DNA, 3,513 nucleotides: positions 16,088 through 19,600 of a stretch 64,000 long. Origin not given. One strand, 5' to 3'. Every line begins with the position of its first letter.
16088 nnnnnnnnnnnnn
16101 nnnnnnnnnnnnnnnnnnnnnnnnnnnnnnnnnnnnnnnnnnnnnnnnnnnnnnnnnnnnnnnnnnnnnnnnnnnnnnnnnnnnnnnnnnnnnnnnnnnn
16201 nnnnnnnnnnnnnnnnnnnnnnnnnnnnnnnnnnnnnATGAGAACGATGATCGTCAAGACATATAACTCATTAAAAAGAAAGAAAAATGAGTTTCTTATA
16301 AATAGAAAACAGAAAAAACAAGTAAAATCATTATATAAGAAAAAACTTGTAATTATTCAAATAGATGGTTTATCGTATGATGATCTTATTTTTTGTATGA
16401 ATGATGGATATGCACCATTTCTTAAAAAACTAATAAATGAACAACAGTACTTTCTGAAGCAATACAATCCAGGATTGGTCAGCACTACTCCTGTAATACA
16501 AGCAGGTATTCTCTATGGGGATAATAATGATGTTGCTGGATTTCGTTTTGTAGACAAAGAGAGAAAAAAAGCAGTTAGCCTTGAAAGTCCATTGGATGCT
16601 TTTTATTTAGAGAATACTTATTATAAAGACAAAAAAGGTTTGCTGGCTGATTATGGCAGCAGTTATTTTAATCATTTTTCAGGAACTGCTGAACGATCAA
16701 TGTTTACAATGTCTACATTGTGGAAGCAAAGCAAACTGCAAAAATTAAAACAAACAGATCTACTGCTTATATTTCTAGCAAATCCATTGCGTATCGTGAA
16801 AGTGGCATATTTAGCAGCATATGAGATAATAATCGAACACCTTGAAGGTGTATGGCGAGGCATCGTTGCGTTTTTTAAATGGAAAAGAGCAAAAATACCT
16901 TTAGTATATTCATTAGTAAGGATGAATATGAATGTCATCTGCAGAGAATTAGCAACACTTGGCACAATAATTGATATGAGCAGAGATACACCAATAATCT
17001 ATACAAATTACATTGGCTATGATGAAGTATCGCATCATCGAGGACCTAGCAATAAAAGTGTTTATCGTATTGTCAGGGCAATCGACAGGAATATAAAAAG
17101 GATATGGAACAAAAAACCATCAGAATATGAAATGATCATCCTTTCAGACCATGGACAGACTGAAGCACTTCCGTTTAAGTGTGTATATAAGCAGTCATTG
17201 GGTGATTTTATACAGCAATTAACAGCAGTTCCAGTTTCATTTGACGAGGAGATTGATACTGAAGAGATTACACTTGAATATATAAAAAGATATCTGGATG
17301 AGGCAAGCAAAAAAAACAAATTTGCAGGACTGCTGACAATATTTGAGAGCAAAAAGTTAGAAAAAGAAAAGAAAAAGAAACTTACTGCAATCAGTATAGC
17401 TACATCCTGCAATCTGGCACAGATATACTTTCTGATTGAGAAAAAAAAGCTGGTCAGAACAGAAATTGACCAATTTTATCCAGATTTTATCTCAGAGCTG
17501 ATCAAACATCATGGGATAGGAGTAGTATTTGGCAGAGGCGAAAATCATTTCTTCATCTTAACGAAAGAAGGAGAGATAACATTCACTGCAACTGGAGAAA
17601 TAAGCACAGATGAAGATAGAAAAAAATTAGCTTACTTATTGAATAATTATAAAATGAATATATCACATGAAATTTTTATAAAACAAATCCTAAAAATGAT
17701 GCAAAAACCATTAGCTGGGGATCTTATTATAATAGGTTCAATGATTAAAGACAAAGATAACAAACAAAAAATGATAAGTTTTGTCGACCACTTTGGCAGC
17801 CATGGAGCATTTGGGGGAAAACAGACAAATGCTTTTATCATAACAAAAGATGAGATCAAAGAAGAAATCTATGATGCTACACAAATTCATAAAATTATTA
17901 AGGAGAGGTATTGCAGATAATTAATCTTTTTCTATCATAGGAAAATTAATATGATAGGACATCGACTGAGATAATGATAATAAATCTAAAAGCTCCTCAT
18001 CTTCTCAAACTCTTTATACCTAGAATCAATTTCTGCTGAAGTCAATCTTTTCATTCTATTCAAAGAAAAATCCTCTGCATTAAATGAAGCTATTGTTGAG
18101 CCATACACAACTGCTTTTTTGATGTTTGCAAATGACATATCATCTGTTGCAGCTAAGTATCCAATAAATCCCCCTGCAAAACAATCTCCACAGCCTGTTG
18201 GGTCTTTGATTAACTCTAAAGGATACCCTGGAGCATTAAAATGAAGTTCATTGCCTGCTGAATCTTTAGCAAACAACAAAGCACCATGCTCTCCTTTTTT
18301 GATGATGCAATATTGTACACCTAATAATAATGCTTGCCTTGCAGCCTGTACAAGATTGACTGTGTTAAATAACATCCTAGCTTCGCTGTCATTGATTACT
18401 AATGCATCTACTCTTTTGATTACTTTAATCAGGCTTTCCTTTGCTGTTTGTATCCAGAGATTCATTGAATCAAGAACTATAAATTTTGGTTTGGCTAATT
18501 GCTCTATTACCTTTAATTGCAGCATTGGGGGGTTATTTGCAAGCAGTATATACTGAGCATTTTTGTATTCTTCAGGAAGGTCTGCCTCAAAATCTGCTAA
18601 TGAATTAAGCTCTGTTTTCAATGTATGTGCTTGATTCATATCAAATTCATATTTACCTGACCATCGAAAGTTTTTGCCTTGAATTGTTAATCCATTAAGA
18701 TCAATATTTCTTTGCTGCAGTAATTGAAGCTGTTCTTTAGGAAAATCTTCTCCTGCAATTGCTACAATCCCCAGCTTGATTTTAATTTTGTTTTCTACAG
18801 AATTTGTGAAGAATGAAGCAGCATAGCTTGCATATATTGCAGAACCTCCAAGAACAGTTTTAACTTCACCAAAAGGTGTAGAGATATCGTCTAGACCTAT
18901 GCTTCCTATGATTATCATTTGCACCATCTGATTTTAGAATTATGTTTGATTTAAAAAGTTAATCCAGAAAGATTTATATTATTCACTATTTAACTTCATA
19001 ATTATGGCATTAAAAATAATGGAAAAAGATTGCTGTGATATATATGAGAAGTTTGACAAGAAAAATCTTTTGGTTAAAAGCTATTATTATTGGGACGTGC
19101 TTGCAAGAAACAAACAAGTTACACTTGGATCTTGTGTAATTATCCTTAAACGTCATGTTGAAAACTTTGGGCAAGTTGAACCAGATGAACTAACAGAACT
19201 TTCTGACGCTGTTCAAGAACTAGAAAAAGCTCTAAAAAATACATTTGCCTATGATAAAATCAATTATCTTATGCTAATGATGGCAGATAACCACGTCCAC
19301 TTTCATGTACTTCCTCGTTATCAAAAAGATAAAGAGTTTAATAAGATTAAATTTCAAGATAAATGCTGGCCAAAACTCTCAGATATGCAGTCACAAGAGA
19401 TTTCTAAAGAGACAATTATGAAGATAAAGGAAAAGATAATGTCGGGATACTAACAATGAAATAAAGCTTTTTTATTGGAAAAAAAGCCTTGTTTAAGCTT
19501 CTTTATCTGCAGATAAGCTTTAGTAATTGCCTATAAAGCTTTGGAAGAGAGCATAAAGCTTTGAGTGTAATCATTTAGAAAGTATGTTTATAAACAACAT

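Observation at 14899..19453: Rpe-RpiB fusion enzyme within a compact pentose/nucleoside salvage cluster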

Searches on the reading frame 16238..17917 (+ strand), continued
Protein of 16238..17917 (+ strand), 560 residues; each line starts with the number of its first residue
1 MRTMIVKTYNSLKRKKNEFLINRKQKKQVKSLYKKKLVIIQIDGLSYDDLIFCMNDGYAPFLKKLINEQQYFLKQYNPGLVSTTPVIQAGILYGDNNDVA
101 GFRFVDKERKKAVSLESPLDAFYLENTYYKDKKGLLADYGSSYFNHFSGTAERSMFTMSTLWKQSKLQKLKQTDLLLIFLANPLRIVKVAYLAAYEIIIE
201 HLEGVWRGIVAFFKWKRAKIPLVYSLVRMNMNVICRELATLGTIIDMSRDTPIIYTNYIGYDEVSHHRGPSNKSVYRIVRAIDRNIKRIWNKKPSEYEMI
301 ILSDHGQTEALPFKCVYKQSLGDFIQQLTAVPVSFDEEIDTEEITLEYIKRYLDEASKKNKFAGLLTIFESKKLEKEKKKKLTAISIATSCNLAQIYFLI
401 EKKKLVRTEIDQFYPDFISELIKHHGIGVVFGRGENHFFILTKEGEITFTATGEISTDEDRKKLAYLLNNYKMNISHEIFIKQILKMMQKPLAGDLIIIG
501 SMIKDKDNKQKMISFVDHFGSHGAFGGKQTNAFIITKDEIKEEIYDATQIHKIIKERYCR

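Call 53: predict_structure(alignment_id=A2)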
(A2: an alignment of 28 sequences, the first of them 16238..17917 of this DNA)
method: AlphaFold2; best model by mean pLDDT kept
length: 560 residues; sequences in the alignment: 28
mean_pLDDT: 86.2   pTM: 0.85
mean pLDDT of the five models: 86.2, 85.9, 85.3, 84.1, 83.4
residues with pLDDT >= 90: 358; 70-90: 119; 50-70: 52; < 50: 31
segments of 3 or more residues with pLDDT < 50: 337-348, 370-381
pLDDT, mean of each block of 10 residues (from residue 1): 74 70 55 89 98 98 97 96 97 96 91 89 92 90 95 89 67 75 85 84 81 67 69 89 93 96 91 92 98 96 97 92 93 63 44 52 51 42 82 95 96 96 98 97 97 94 97 94 96 97 91 93 92 97 96 93
secondary structure, 60 per line:
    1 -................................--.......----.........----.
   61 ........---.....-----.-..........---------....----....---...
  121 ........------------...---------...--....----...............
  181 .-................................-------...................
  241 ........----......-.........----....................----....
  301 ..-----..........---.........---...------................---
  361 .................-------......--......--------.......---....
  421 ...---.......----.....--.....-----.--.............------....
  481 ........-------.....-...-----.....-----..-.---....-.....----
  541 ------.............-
elements in order: H2-32 E36-42 H47-55 H60-68 E72-76 H84-93 E103-106 E111-114 H118-128 E141-143 E153-155 H158-161 H166-181 H183-214 H222-248 E253-258 H260-268 H273-292 E297-302 E308-312 H313-317 H321-329 E333-335 H342-357 H361-377 E385-390 E393-398 H407-413 H417-423 E427-433 E438-442 E445-449 H458-470 H477-488 E496-500 E502-504 E510-514 H527-530 E532-536 H547-558

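Call 55: fold_search(model_id=the predicted structure, library=pdb)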
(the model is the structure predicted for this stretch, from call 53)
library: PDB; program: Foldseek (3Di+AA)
matches with E <= 10: 525; with E <= 0.001: 164
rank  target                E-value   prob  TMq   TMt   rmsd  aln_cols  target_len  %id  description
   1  1ei6_A                1.3e-13  1.00  0.45  0.60  11.0       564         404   11  CRYSTAL STRUCTURE OF PHOSPHONOACETATE HYDROLASE COMPLEXED WITH PHOSPHONOFORMATE (released 2003-11-25)
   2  1ei6_B                2.9e-12  1.00  0.44  0.59  10.5       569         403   10  CRYSTAL STRUCTURE OF PHOSPHONOACETATE HYDROLASE COMPLEXED WITH PHOSPHONOFORMATE (released 2003-11-25)
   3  1ei6_C                4.4e-12  1.00  0.44  0.59  10.9       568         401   11  CRYSTAL STRUCTURE OF PHOSPHONOACETATE HYDROLASE COMPLEXED WITH PHOSPHONOFORMATE (released 2003-11-25)
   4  1ei6_D                1.0e-11  1.00  0.44  0.60  10.4       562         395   11  CRYSTAL STRUCTURE OF PHOSPHONOACETATE HYDROLASE COMPLEXED WITH PHOSPHONOFORMATE (released 2003-11-25)
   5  3szy                  2.5e-11  1.00  0.45  0.59   8.5       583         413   10  Crystal Structure of Phosphonoacetate hydrolase from Sinorhizobium meliloti 1021 in APO form (released 2011-08-03)
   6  3t02                  3.0e-11  1.00  0.44  0.58   8.0       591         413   10  Crystal Structure of Phosphonoacetate hydrolase from Sinorhizobium meliloti 1021 in complex with Phosphonoacetate (released 2011-08-03)
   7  7n1s_A                2.0e-10  1.00  0.40  0.56  10.7       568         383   11  Crystal Structure Analysis of Xac Nucleotide Pyrophosphatase/Phosphodiesterase (released 2022-06-01)
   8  7n1s_B                5.1e-10  1.00  0.38  0.54  11.0       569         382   11  Crystal Structure Analysis of Xac Nucleotide Pyrophosphatase/Phosphodiesterase (released 2022-06-01)
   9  5egh_B                6.5e-10  1.00  0.42  0.57   8.9       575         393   10  Structure of ENPP6, a choline-specific glycerophosphodiester-phosphodiesterase in complex with phosphocholine (released 2016-03-09)
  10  7mw8_F                7.3e-10  1.00  0.41  0.58  10.4       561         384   11  Crystal Structure Analysis of Xac Nucleotide Pyrophosphatase/Phosphodiesterase (released 2022-05-18)
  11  5veo_A                9.2e-10  1.00  0.43  0.62  12.1       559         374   10  Murine ectonucleotide pyrophosphatase / phosphodiesterase 5 (ENPP5, NPP5), inactive (T72A), in complex with AMP (released 2017-09-20)
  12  7mw8_B                1.0e-09  1.00  0.39  0.54  10.7       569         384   10  Crystal Structure Analysis of Xac Nucleotide Pyrophosphatase/Phosphodiesterase (released 2022-05-18)
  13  2gsn_A                1.2e-09  1.00  0.41  0.59  10.2       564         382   12  Structure of Xac Nucleotide Pyrophosphatase/Phosphodiesterase (released 2006-08-01)
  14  5ven_A                1.4e-09  1.00  0.43  0.60  12.2       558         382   10  Murine ectonucleotide pyrophosphatase / phosphodiesterase 5 (ENPP5, NPP5) (released 2017-09-20)
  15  5ven_B                1.6e-09  1.00  0.42  0.61  12.1       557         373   10  Murine ectonucleotide pyrophosphatase / phosphodiesterase 5 (ENPP5, NPP5) (released 2017-09-20)
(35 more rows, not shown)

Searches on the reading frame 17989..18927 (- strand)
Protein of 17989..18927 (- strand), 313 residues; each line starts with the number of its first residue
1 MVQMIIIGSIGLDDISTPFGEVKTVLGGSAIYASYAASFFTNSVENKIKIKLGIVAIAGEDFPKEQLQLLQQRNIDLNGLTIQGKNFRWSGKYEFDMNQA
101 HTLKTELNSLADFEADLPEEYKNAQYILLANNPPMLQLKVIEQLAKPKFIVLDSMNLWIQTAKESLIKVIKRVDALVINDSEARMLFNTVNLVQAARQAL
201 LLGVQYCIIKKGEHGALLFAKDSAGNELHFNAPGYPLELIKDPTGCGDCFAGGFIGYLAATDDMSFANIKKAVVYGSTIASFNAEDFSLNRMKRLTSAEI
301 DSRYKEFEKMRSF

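Call 3: search_protein_families(library=pfam, proteins=[window:17989-18927:-], max_evalue=0.01)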
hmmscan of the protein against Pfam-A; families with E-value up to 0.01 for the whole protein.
window:17989-18927:- (313 aa): 1 family
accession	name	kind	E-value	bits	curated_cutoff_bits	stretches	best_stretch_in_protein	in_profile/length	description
PF00294.29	PfkB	-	3.2e-16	60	25.8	1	54-287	55-293/302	pfkB family carbohydrate kinase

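Call 4: search_protein_families(library=ncbifam, proteins=[window:17989-18927:-], max_evalue=0.01)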
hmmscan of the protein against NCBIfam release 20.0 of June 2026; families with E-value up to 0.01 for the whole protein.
window:17989-18927:- (313 aa): 11 families
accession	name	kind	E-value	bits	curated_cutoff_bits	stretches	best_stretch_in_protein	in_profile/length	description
NF041164.1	NucKinThplmales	equivalog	1.5e-18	67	450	1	32-290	37-282/295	nucleoside kinase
NF040938.1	KDG_KDGal_kin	equivalog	1.9e-12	46.9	400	1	155-279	164-279/305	bifunctional 2-dehydro-3-deoxygluconokinase/2-dehydro-3-deoxygalactonokinase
TIGR04382.1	myo_inos_iolC_N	equivalog_domain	1.3e-11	44.4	300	1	161-285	177-291/309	5-dehydro-2-deoxygluconokinase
TIGR02152.1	D_ribokin_bact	equivalog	5.5e-11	42.4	299.65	1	167-282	170-279/298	ribokinase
NF049991.1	TagKinase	equivalog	1.6e-10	40.3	420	1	161-257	183-274/321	tagatose kinase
NF053626.1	RibKinHalex1628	equivalog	1.5e-08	34.5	330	1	168-279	172-268/293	ATP-dependent ribose-1-phosphate kinase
NF041332.1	KDG_KDGal_kin_Halo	equivalog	3e-08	33.5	440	1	156-282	172-290/320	bifunctional 2-dehydro-3-deoxygluconokinase/2-dehydro-3-deoxygalactonokinase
TIGR03168.1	1-PFK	subfamily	5.7e-08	32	216.4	1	109-286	113-289/305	hexose kinase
TIGR03828.1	pfkB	equivalog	1.2e-07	31.1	292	1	108-284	112-286/305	1-phosphofructokinase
NF052444.1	DhDoxglucKinKdgK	equivalog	3.3e-05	23.4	400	1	157-280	171-286/303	2-dehydro-3-deoxygluconokinase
NF006957.1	PRK09434.1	equivalog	7.4e-05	22.4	450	1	157-266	162-268/302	fructokinase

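Call 28: search_solved_structures(query=window:17989-18927:-, max_evalue=0.001)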
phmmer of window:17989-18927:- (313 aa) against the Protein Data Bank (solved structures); distinct sequences matched with E-value up to 0.001: 9.
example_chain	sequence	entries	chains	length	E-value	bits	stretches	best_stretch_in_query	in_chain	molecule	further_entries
3kd6_A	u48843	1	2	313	1.1e-83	284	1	3-310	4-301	Carbohydrate kinase, PfkB family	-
2v78_A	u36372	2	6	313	1.6e-08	37.3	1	130-266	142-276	FRUCTOKINASE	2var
3iq0_A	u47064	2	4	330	9.7e-07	31.4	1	163-256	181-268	putative Ribokinase II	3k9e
3b1r_A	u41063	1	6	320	1.5e-06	30.8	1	168-268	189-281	Ribokinase, putative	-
3b1n_A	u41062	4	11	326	1.5e-06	30.8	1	168-268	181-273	Ribokinase, putative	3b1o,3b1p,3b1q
2c49_A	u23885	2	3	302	2.2e-06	30.2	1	106-282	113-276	SUGAR KINASE MJ0406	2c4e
8iwl_A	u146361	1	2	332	2.7e-06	30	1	168-256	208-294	Uncharacterized sugar kinase YdjH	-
3h49_A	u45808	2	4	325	0.00013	24.4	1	132-263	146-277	Ribokinase | Uncharacterized sugar kinase ydjH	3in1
1v19_A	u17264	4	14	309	0.00039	22.9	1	156-257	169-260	2-KETO-3-DEOXYGLUCONATE KINASE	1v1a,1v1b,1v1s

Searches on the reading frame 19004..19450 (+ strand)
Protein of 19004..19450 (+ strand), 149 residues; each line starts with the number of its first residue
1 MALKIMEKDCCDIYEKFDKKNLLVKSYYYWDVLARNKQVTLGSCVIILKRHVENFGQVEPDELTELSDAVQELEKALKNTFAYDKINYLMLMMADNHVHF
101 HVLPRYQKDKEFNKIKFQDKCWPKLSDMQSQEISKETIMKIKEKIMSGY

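Call 3: search_protein_families(library=pfam, proteins=[window:19004-19450:+], max_evalue=0.01)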
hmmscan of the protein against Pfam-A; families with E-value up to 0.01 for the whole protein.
window:19004-19450:+ (149 aa): 2 families
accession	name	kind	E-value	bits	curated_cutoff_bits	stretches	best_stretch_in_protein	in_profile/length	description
PF01230.28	HIT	-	1.1e-09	39.3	21.5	1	42-107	27-97/98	HIT domain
PF23343.2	REP_ORF2-G2P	-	0.0044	17.7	27.8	1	64-125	17-77/99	Replication-associated protein ORF2/G2P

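Call 4: search_protein_families(library=ncbifam, proteins=[window:19004-19450:+], max_evalue=0.01)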
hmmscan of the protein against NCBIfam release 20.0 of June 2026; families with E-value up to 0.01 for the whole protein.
window:19004-19450:+ (149 aa): 2 families
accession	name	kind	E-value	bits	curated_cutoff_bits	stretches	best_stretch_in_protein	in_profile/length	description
NF052622.1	ATPAdlTfActino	equivalog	1.3e-05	24.8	290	1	41-125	72-162/176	ATP adenylyltransferase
NF041201.1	recomb_XisF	equivalog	0.0077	15.2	375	1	57-142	373-461/465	fdxN element excision recombinase XisF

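Call 30: search_solved_structures(query=window:19004-19450:+, max_evalue=0.01)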
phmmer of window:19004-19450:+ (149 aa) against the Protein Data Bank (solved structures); distinct sequences matched with E-value up to 0.01: 10.
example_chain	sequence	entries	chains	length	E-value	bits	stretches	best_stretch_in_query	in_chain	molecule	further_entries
2oik_A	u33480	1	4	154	8.2e-11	45.5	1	38-115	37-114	Histidine triad (HIT) protein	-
2eo4_A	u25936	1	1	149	5.1e-06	29.9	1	36-145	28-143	150aa long hypothetical histidine triad nucleotide-binding protein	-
1y23_A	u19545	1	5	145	0.00016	25.1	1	37-116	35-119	Histidine triad protein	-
1fhi_A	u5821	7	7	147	0.0007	23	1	33-115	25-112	FRAGILE HISTIDINE TRIAD PROTEIN | FRAGILE HISTIDINE PROTEIN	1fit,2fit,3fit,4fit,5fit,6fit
9uch_A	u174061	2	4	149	0.0011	22.3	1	33-112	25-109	Bis(5'-adenosyl)-triphosphatase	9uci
3lb5_A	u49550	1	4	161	0.0021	21.4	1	40-107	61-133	Hit-like protein involved in cell-cycle regulation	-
3l7x_A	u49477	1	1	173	0.0053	20.1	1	29-118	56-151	Putative Hit-like protein involved in cell-cycle regulation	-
2fhi_A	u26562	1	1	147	0.0068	19.8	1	33-115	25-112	FRAGILE HISTIDINE TRIAD PROTEIN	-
7p8p_A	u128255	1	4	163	0.0088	19.4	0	33-114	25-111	Bis(5'-adenosyl)-triphosphatase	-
3r6f_A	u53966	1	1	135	0.0093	19.4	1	30-136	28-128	HIT family protein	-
